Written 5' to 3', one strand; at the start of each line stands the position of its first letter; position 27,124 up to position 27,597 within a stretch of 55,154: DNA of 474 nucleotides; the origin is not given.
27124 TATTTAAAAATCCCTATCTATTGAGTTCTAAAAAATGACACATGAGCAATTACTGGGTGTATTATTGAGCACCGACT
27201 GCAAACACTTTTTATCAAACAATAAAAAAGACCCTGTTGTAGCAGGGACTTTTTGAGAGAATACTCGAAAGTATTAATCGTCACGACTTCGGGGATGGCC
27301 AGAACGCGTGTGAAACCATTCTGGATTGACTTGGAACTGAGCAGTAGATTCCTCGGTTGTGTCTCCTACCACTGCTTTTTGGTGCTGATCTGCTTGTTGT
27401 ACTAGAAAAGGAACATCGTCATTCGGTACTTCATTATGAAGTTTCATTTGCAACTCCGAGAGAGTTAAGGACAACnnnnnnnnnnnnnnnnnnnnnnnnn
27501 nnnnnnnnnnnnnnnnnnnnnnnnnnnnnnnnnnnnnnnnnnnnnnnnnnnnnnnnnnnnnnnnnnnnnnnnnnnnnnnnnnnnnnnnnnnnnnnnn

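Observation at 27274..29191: Candidate graspetide (omega-ester RiPP) operon: MdnC-type ATP-grasp, EreA/Tiki-like protein, 57-aa precursor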

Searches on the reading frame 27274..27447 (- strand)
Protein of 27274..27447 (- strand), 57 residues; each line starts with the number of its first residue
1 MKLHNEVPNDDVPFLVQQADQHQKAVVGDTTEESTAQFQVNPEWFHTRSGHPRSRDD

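Call 4: search_protein_families(library=pfam, proteins=[window:27274-27447:-], max_evalue=1)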
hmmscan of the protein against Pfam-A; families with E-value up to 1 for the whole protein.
window:27274-27447:- (57 aa): 0 families

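Call 5: search_protein_families(library=ncbifam, proteins=[window:27274-27447:-], max_evalue=1)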
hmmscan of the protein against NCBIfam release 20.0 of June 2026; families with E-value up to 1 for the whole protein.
window:27274-27447:- (57 aa): 0 families

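Call 57: list_cluster_members(proteins=[P0001, P0111, window:27277-27447:-])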
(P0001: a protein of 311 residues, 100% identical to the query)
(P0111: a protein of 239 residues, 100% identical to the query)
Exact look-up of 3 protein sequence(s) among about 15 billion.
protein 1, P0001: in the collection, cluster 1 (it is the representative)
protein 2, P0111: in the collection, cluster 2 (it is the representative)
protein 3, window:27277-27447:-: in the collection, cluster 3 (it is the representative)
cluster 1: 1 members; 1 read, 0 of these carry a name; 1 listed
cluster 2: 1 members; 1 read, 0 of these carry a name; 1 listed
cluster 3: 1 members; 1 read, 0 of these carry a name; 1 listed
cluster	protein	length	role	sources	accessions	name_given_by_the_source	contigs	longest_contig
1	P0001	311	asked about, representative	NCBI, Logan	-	-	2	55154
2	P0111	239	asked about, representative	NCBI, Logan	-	-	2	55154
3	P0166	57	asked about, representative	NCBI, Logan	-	-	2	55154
